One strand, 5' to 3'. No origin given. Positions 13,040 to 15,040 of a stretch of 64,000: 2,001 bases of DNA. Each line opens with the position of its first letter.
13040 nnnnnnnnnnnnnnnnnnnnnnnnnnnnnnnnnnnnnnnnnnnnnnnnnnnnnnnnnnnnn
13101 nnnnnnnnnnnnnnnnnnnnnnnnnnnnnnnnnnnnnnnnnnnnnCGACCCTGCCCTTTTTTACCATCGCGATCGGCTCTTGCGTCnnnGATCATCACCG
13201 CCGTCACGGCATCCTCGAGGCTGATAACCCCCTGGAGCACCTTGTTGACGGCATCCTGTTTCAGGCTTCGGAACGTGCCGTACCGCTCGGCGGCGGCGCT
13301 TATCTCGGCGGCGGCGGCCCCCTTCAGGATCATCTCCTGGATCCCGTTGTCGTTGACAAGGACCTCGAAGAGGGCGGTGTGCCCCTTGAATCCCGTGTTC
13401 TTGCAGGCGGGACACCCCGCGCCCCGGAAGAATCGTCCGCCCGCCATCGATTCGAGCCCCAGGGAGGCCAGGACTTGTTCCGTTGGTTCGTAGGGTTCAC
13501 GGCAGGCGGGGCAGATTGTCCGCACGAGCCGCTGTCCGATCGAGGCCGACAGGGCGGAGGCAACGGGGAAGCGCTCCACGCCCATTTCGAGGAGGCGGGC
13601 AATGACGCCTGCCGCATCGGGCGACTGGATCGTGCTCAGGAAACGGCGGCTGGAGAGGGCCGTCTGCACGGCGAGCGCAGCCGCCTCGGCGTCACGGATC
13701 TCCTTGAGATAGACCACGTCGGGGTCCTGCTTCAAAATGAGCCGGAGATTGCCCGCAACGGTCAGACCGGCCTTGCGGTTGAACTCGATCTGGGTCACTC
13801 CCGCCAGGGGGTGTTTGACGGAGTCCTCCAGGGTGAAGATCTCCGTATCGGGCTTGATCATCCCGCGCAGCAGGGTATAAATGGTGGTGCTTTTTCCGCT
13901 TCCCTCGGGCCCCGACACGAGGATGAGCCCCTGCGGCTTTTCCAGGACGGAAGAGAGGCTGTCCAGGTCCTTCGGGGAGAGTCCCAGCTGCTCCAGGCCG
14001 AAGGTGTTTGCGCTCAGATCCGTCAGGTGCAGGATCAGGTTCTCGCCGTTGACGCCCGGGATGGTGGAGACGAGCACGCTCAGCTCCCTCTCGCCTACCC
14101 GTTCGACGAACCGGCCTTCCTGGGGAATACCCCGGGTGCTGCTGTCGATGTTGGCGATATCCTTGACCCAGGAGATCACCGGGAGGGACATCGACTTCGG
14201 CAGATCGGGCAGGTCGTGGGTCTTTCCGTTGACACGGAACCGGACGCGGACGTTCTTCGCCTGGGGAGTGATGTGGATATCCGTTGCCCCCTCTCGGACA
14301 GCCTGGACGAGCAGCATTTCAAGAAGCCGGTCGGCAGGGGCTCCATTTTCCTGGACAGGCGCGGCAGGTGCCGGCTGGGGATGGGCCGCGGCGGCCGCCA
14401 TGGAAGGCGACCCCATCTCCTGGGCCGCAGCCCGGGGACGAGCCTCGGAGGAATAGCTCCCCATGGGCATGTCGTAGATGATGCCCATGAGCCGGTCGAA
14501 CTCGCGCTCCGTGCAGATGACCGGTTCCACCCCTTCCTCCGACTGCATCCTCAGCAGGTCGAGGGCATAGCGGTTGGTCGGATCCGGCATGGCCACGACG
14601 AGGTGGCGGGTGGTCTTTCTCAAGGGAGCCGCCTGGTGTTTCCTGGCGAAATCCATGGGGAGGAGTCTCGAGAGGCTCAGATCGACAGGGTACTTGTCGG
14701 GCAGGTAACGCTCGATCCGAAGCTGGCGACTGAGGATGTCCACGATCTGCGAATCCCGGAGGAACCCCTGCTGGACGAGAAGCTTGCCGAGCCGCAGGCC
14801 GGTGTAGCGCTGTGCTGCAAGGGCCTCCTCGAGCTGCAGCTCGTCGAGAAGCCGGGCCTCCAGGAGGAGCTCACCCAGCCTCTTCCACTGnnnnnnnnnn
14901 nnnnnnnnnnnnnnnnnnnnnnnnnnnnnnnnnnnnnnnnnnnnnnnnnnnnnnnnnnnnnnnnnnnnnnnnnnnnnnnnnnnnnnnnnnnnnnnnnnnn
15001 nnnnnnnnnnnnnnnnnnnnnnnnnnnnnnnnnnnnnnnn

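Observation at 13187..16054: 955-aa membrane protein fusing a sigma-54 AAA+ core lacking Walker B DE, an intact double-motif MshEN domain and a GspE ATPase lacking a canonical His box; no DNA-binding domain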

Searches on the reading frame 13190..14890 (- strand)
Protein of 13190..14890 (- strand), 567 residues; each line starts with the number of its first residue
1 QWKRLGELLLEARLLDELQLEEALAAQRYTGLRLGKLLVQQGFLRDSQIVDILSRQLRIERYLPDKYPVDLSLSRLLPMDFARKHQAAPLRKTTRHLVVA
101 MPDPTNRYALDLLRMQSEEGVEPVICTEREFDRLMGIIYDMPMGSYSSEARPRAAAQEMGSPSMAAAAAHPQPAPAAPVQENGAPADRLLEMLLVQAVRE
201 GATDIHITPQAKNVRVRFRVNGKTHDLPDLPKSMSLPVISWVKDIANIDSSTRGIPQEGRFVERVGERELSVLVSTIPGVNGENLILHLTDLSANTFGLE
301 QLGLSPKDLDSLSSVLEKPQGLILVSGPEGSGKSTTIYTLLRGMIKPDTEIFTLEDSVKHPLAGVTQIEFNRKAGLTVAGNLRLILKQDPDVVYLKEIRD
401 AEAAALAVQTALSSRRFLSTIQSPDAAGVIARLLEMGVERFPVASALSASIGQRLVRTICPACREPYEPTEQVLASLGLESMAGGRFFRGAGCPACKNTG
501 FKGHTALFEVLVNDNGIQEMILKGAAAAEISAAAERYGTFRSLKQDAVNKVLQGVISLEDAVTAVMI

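Call 6: search_solved_structures(query=window:13190-14890:-, show_alignments=4, max_evalue=1e-20)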
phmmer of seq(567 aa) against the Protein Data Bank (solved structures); distinct sequences matched with E-value up to 1e-20: 12.
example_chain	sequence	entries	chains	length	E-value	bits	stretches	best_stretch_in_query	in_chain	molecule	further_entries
6f8l_G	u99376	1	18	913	9.6e-104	351.2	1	3-562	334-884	Type IV pilus assembly protein PilF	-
3jc8_Ba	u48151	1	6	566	1.6e-98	334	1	4-562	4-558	Type IV-A pilus assembly ATPase PilB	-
5zfr_A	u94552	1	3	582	7.7e-97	328.4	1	2-563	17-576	Type IV pilus biogenesis ATPase PilB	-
5tsg_B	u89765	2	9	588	1.1e-94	321.3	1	2-563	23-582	Type IV pilus biogenesis ATPase PilB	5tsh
6olj_C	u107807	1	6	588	3.7e-94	319.5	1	2-563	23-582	Type IV pilus biogenesis ATPase PilB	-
4pht_A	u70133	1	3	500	1.5e-86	294.4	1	75-562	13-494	General secretory pathway protein E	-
1p9r_A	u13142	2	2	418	1e-83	285.1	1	180-562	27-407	General secretion pathway protein E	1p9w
4kss_A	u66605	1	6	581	2.9e-83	283.6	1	180-562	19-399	Type II secretion system protein E, hemolysin-coregulated protein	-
4ksr_A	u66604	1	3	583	2.9e-83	283.6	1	180-562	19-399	Type II secretion system protein E, Hemolysin-coregulated protein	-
5oiu_A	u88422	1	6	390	2.8e-81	277.1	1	185-562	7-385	Type IV pilus assembly protein PilF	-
5it5_F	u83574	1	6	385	4.5e-81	276.4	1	186-562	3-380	ATP binding motif-containing protein PilF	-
6ejf_A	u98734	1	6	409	5.5e-81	276.1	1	186-562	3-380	Type IV pilus assembly protein PilF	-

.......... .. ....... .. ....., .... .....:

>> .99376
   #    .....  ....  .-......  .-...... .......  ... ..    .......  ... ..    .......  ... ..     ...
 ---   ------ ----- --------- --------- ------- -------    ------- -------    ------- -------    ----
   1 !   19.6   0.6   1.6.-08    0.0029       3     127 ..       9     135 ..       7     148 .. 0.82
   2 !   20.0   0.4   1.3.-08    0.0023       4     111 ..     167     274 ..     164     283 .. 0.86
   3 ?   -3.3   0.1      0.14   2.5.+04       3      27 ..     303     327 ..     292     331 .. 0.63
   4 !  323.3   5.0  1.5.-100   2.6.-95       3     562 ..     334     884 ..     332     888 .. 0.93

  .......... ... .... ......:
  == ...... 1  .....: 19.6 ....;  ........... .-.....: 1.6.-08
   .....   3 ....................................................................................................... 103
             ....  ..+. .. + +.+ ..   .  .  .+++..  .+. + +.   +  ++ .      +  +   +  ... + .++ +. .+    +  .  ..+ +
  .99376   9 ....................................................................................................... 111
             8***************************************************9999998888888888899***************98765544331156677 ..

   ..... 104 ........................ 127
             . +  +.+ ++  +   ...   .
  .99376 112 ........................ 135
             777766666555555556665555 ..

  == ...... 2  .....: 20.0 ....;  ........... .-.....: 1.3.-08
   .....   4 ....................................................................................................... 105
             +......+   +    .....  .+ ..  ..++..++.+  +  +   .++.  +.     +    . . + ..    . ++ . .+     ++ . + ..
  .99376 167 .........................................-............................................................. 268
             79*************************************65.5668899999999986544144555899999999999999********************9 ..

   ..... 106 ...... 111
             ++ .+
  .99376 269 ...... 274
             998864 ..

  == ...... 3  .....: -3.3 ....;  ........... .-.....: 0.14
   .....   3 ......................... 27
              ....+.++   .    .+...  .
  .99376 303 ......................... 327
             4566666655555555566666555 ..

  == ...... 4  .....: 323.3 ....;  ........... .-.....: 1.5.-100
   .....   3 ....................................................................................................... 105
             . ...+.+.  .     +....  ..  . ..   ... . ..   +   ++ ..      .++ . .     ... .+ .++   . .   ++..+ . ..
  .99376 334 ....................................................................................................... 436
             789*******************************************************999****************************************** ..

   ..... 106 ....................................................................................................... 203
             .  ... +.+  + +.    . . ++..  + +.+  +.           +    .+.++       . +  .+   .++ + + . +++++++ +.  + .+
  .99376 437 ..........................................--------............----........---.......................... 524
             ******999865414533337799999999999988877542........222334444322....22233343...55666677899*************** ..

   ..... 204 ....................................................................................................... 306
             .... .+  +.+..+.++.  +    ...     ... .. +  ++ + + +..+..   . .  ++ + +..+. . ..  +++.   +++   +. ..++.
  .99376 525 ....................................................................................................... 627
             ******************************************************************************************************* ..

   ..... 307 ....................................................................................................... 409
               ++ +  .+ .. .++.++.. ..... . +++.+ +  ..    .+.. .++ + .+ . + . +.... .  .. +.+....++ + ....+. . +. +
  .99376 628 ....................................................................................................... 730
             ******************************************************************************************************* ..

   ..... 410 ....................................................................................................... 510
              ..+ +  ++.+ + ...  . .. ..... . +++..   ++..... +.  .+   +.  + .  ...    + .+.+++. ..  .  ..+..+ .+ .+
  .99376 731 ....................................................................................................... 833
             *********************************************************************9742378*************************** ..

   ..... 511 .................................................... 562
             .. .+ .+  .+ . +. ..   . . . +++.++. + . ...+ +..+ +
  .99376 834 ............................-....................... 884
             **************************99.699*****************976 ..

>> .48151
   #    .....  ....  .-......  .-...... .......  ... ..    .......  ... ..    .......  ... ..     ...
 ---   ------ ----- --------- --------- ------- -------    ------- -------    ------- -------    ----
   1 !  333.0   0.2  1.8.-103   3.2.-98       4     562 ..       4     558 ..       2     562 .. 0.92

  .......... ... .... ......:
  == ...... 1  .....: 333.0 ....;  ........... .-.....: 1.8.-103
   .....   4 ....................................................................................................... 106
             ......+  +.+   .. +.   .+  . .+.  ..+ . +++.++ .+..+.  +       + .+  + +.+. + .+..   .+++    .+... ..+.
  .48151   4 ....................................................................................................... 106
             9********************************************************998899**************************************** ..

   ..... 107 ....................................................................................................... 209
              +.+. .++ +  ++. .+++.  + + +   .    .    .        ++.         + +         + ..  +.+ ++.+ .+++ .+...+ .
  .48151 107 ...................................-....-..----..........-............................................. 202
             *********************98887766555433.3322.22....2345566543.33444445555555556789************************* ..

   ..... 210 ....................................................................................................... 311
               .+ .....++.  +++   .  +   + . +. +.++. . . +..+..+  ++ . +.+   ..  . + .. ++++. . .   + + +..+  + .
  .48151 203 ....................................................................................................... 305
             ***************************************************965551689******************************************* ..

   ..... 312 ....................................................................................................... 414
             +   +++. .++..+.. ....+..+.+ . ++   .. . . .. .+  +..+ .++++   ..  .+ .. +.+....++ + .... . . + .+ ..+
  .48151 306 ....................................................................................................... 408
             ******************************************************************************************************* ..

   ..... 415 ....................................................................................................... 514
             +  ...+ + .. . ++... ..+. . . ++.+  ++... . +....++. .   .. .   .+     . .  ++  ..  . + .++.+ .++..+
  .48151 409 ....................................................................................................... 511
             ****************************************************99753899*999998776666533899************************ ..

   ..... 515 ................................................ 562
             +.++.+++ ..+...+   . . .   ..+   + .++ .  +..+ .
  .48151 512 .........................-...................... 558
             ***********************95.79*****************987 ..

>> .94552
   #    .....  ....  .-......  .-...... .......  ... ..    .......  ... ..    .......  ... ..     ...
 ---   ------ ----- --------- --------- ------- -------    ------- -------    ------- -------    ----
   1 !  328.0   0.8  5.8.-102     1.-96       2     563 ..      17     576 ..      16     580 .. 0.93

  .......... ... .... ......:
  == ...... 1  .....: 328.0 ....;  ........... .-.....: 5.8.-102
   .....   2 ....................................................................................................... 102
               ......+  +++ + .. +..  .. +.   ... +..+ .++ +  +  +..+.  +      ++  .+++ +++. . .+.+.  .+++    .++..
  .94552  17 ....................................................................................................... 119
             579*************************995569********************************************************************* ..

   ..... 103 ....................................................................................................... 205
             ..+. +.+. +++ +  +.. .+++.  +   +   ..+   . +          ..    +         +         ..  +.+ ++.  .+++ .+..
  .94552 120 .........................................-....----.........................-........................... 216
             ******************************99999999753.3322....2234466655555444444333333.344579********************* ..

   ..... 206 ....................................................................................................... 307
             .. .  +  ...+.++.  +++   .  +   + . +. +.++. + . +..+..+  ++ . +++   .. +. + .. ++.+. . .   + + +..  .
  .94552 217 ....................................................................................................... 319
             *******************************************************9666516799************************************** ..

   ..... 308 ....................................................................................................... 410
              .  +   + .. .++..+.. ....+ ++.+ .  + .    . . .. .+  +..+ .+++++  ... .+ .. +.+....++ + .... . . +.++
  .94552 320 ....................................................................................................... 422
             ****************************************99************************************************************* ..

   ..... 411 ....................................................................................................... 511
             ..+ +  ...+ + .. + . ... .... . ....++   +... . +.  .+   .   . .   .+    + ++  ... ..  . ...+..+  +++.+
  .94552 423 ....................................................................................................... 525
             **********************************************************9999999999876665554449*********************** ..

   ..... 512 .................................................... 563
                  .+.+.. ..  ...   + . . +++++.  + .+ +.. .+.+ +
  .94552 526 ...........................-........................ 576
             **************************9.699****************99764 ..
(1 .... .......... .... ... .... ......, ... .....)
